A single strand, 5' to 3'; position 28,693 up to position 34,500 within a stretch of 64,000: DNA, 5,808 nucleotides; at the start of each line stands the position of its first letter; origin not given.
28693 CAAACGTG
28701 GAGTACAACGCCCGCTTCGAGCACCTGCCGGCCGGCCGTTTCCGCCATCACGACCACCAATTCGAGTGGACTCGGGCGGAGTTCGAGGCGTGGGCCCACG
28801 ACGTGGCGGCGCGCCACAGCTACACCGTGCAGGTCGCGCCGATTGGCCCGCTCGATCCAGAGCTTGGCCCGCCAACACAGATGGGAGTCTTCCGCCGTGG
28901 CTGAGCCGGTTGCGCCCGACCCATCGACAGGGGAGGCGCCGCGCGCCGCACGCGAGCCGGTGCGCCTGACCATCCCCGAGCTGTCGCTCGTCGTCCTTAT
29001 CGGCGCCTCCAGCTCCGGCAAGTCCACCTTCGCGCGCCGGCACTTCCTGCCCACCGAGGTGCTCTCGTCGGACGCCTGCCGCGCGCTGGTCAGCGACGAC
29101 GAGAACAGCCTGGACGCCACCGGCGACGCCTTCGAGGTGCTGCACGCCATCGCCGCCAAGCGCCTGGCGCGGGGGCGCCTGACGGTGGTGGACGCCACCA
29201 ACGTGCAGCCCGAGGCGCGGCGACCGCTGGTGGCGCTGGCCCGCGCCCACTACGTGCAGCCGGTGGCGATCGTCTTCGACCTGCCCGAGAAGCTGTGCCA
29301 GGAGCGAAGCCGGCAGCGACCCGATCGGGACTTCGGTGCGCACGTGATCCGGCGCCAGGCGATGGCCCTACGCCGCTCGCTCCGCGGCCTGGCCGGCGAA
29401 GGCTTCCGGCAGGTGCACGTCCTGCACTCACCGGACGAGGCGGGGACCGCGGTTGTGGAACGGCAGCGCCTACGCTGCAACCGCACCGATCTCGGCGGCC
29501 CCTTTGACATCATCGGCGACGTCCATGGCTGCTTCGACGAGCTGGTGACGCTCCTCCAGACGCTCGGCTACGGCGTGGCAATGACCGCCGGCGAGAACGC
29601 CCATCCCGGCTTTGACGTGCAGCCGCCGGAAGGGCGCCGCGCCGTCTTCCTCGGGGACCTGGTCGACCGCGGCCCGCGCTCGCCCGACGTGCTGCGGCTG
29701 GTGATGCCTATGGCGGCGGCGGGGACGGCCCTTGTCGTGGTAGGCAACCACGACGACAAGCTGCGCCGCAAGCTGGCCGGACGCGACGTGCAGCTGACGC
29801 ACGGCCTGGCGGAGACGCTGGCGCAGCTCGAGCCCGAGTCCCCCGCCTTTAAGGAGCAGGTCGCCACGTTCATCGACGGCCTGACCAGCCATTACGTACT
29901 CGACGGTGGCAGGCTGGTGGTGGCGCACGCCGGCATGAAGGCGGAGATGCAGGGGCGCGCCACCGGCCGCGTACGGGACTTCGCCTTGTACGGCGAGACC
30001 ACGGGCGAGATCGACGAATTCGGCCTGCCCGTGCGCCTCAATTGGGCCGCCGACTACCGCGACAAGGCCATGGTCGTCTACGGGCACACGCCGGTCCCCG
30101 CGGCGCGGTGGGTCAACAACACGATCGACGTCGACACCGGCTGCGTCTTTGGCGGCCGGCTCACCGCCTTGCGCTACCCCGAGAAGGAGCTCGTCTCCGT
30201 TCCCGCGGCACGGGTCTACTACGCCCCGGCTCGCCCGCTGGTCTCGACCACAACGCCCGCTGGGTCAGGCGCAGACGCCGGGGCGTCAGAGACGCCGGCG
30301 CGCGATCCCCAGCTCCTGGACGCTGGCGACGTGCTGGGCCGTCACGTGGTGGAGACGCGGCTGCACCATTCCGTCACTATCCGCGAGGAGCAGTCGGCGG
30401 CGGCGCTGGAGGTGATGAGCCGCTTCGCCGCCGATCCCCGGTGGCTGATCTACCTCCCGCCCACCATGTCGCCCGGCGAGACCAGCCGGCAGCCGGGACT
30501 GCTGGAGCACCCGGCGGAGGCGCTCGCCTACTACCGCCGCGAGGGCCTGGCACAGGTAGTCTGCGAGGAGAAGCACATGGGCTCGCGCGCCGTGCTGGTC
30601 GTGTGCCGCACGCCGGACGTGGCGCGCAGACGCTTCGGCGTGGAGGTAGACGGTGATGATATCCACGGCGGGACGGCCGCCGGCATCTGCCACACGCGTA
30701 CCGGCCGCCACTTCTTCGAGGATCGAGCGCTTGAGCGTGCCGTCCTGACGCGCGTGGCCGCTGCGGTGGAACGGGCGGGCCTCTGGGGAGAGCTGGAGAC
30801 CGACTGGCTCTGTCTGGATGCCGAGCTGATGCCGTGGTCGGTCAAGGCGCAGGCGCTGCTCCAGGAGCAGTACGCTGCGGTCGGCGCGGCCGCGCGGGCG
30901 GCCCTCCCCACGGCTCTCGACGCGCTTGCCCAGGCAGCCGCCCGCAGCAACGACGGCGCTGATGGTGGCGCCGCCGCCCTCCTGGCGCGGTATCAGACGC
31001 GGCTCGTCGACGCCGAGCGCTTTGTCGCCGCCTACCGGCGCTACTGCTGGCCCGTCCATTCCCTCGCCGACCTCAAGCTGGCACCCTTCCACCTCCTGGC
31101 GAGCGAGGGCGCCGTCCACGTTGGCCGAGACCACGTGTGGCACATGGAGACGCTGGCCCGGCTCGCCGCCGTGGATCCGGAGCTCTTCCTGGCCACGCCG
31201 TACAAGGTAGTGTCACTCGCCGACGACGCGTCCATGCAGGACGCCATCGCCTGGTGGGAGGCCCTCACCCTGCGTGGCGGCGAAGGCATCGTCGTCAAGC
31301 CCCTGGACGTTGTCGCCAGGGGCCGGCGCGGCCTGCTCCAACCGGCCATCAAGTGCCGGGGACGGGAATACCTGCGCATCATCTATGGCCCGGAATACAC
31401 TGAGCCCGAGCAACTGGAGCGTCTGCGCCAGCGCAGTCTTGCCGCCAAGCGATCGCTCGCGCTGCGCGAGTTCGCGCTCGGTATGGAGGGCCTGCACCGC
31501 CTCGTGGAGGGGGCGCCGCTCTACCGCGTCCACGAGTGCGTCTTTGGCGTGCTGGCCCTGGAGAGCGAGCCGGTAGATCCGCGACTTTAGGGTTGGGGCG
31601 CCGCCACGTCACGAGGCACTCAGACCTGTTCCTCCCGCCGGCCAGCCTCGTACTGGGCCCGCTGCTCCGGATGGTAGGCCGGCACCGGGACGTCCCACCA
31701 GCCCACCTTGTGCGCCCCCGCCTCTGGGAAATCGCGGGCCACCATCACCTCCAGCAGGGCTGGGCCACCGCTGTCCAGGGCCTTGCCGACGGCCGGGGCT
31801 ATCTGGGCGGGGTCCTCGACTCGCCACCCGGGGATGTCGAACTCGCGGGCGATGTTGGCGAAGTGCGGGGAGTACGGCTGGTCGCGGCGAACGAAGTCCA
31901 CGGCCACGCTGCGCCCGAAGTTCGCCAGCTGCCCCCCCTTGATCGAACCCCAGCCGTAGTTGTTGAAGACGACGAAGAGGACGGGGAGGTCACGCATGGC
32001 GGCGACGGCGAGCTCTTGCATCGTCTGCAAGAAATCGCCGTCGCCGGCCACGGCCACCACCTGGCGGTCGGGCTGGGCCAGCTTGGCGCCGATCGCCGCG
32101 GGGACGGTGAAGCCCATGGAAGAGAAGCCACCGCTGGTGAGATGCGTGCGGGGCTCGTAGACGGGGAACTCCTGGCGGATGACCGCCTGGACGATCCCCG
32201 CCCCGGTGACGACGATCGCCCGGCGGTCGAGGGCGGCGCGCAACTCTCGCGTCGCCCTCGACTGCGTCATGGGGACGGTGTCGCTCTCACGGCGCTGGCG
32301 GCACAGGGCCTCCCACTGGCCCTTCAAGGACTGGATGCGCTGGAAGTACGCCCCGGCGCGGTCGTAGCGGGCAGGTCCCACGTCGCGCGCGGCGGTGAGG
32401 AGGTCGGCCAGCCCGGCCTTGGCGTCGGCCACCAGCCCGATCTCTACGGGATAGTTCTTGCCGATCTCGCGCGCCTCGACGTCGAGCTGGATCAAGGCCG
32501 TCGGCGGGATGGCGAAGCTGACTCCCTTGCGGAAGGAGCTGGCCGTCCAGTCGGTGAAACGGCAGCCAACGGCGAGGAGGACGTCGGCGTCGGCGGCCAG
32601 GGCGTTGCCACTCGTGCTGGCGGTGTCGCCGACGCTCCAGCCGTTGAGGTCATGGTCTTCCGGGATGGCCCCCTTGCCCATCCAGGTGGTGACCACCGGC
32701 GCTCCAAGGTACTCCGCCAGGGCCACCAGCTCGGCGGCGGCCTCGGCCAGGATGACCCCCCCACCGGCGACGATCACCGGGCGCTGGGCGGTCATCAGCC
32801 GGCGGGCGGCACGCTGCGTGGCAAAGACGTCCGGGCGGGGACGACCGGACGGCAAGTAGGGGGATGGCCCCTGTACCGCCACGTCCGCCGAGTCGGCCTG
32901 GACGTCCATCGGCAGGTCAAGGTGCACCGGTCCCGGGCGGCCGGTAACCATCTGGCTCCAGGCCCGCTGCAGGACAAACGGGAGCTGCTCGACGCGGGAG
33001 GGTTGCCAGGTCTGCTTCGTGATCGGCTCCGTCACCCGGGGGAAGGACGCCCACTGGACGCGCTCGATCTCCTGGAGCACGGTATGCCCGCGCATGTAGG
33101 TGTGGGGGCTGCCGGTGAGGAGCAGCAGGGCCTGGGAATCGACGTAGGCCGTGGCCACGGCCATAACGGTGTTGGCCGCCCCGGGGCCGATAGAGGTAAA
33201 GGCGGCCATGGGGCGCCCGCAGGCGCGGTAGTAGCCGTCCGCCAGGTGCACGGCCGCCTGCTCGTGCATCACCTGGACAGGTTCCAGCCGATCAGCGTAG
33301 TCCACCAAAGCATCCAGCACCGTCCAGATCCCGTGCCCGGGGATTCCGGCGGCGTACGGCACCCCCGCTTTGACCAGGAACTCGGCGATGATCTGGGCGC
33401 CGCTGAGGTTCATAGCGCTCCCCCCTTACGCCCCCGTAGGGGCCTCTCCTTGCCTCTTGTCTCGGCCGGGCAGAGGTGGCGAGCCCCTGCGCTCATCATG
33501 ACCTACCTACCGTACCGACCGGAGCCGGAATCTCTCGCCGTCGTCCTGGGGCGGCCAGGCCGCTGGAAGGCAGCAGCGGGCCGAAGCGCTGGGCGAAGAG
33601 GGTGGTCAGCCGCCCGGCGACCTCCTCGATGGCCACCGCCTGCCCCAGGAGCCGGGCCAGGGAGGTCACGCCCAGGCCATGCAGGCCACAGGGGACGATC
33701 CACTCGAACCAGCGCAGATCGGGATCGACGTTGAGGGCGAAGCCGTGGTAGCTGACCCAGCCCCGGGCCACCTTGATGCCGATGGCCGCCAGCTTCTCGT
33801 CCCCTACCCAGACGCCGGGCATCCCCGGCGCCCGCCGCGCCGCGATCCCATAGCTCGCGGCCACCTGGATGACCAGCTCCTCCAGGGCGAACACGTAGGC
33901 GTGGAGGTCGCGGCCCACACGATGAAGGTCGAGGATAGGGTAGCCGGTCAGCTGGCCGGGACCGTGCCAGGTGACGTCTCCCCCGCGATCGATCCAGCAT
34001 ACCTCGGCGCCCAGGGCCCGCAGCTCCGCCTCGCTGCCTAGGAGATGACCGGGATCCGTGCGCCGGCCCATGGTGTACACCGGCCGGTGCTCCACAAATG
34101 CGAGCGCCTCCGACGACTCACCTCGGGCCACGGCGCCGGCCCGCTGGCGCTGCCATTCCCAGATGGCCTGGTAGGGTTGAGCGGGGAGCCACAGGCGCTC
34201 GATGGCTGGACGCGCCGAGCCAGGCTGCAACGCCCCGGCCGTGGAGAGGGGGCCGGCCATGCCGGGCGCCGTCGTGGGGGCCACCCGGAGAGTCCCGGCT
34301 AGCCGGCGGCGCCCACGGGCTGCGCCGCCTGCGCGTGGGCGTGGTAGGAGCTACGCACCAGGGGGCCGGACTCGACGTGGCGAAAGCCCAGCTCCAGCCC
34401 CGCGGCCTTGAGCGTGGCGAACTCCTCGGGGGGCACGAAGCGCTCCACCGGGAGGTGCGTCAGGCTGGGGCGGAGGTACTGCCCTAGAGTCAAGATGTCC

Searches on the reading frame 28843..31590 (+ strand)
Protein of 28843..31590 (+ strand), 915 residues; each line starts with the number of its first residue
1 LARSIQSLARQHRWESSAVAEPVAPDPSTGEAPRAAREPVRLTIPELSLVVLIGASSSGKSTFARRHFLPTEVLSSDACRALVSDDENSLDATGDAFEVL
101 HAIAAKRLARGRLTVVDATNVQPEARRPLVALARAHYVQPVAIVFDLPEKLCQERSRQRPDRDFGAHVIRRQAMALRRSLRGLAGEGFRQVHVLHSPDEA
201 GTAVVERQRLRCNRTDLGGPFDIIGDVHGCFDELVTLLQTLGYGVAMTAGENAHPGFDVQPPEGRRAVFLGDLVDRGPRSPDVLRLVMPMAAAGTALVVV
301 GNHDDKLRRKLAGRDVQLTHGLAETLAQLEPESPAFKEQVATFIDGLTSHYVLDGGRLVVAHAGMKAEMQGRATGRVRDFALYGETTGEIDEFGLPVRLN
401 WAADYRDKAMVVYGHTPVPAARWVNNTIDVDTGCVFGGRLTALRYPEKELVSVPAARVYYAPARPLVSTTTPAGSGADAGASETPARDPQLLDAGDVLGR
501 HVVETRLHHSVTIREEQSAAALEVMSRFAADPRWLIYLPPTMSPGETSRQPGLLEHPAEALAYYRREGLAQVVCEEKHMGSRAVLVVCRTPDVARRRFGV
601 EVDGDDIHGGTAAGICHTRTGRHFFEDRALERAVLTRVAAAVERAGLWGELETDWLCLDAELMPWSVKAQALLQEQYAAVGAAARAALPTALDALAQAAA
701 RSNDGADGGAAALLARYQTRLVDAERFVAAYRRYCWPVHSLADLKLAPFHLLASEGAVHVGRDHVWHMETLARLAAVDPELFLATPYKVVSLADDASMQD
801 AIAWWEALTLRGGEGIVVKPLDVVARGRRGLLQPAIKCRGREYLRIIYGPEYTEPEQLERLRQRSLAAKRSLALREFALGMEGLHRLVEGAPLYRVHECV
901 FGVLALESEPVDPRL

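Call 4: search_protein_families(library=pfam, proteins=[window:28843-31590:+], max_evalue=0.1)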
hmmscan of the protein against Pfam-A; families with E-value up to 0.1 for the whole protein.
window:28843-31590:+ (915 aa): 7 families
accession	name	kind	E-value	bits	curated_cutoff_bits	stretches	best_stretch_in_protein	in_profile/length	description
PF16542.10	PNKP_ligase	-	4.9e-178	592.6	28.2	1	520-910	1-377/377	PNKP adenylyltransferase domain, ligase domain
PF13671.12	AAA_33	-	5.1e-30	105.1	27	1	49-180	1-140/143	AAA domain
PF00149.33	Metallophos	-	6e-14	53.3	21.5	1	220-419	2-191/191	Calcineurin-like phosphoesterase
PF08433.16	KTI12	-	8.2e-05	22.7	22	1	48-163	2-124/271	Chromatin associated protein KTI12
PF07931.18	CPT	-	0.031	14.5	22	0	49-166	3-135/172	Chloramphenicol phosphotransferase-like protein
PF12850.12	Metallophos_2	-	0.051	14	27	0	268-438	31-138/154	Calcineurin-like phosphoesterase superfamily domain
PF11961.13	DUF3475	-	0.082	13.4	29.7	0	69-90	28-49/57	Domain of unknown function (DUF3475)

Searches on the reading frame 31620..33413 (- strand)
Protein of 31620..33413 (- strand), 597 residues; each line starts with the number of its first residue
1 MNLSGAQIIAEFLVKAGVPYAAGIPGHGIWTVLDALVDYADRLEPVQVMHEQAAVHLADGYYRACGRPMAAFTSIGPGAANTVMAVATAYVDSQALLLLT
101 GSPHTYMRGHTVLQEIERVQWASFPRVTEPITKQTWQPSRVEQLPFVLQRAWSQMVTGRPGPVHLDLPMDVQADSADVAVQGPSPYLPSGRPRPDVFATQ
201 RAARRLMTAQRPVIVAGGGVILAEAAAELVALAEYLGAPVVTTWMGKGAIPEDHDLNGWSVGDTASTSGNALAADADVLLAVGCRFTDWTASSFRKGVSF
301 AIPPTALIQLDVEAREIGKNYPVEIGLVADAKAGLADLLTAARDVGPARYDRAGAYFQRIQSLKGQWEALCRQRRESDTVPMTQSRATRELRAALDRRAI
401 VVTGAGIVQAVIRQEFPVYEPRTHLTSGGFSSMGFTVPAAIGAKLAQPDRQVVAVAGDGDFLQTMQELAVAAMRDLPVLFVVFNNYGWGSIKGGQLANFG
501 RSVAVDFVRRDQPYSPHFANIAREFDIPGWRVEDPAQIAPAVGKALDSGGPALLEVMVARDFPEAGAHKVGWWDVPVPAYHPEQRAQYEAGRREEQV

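Call 79: search_protein_families(library=pfam, proteins=[window:31620-33413:-], max_evalue=0.001)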
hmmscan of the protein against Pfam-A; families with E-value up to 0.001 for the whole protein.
window:31620-33413:- (597 aa): 3 families
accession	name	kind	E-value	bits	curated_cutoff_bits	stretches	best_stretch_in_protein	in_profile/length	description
PF02775.26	TPP_enzyme_C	-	2.8e-41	141.3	21.9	1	405-556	2-151/151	Thiamine pyrophosphate enzyme, C-terminal TPP binding domain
PF00205.28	TPP_enzyme_M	-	1.1e-40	138.9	30.4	1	200-338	2-137/137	Thiamine pyrophosphate enzyme, central domain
PF02776.23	TPP_enzyme_N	-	3.8e-28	98.1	26.8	1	4-117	2-115/119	Thiamine pyrophosphate enzyme, N-terminal TPP binding domain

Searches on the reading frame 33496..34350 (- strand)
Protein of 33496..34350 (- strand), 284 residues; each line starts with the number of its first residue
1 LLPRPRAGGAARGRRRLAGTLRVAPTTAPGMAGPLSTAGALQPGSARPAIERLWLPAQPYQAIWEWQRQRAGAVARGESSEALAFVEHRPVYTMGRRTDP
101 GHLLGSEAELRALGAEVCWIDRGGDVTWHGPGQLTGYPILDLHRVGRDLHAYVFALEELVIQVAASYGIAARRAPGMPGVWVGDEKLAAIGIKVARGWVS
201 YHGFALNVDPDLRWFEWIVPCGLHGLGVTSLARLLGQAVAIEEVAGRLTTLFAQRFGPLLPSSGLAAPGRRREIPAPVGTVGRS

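Call 79: search_protein_families(library=pfam, proteins=[window:33496-34350:-], max_evalue=0.001)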
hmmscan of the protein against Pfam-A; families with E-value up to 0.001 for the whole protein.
window:33496-34350:- (284 aa): 1 family
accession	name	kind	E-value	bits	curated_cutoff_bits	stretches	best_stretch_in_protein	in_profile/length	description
PF21948.1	LplA-B_cat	-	2.6e-44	152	27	1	60-252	2-199/200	Lipoyl protein ligase A/B catalytic domain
